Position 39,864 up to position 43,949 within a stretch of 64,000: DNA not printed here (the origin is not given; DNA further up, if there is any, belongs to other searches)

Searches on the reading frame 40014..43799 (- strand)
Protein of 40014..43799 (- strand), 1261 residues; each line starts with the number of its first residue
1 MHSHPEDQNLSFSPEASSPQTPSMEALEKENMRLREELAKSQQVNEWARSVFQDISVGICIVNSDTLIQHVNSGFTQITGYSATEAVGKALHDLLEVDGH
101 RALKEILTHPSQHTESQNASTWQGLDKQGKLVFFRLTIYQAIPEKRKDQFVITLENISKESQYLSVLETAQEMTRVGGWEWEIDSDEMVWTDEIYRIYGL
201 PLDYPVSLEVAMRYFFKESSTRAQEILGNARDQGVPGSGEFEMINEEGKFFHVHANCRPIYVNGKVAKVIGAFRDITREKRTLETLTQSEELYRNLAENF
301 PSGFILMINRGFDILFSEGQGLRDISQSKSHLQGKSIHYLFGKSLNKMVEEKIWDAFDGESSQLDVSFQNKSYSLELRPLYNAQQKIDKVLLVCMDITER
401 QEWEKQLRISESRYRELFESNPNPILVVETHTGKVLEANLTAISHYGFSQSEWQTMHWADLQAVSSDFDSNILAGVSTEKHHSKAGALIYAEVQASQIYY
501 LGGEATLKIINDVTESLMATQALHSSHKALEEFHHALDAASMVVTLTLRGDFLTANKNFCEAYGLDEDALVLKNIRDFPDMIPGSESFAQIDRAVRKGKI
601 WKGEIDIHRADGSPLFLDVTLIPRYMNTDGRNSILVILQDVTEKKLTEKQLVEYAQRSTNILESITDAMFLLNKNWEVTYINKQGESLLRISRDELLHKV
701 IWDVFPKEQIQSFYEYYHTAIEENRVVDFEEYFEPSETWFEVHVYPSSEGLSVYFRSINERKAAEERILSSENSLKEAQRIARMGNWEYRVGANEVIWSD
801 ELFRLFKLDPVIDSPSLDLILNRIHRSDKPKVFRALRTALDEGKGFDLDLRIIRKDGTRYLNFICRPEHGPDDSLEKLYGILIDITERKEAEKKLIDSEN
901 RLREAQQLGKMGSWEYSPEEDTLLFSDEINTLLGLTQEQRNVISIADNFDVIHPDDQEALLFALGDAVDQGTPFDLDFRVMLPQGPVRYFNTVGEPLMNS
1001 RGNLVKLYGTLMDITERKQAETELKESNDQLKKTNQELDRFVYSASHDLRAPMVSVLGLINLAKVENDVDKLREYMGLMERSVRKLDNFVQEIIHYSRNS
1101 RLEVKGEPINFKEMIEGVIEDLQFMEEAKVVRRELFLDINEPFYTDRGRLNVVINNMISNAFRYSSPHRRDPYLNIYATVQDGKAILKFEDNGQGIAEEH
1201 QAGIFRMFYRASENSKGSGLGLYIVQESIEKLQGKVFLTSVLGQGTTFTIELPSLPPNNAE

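Call 29: search_protein_families(library=pfam, proteins=[window:40014-43799:-], max_evalue=0.001)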
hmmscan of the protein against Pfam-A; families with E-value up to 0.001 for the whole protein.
window:40014-43799:- (1261 aa): 9 families
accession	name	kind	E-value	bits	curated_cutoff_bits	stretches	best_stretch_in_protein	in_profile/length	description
PF13426.13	PAS_9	-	1.6e-57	192.6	27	4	543-643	4-103/103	PAS domain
PF08448.16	PAS_4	-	1.4e-44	151.2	23.1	2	662-762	1-109/110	PAS fold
PF00989.32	PAS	-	1.4e-42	144.7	22.6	3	49-121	4-77/113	PAS fold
PF08447.18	PAS_3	-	6.9e-33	113.2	25.6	3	925-1010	4-88/89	PAS fold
PF13188.13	PAS_8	-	1.3e-23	82.5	21.8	2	49-98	4-50/65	PAS domain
PF02518.31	HATPase_c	-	1.7e-21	77.2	26.4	1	1146-1254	2-109/111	Histidine kinase-, DNA gyrase B-, and HSP90-like ATPase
PF00512.31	HisKA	-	1.3e-07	32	26.9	1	1038-1099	2-63/66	His Kinase A (phospho-acceptor) domain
PF24820.1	Diguanyl_cycl_sensor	-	3.5e-05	24.1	28.1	0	662-718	2-57/109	Diguanylate cyclase-like sensor domain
PF14501.12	HATPase_c_5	-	0.00063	20.1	22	0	1150-1237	6-87/102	GHKL domain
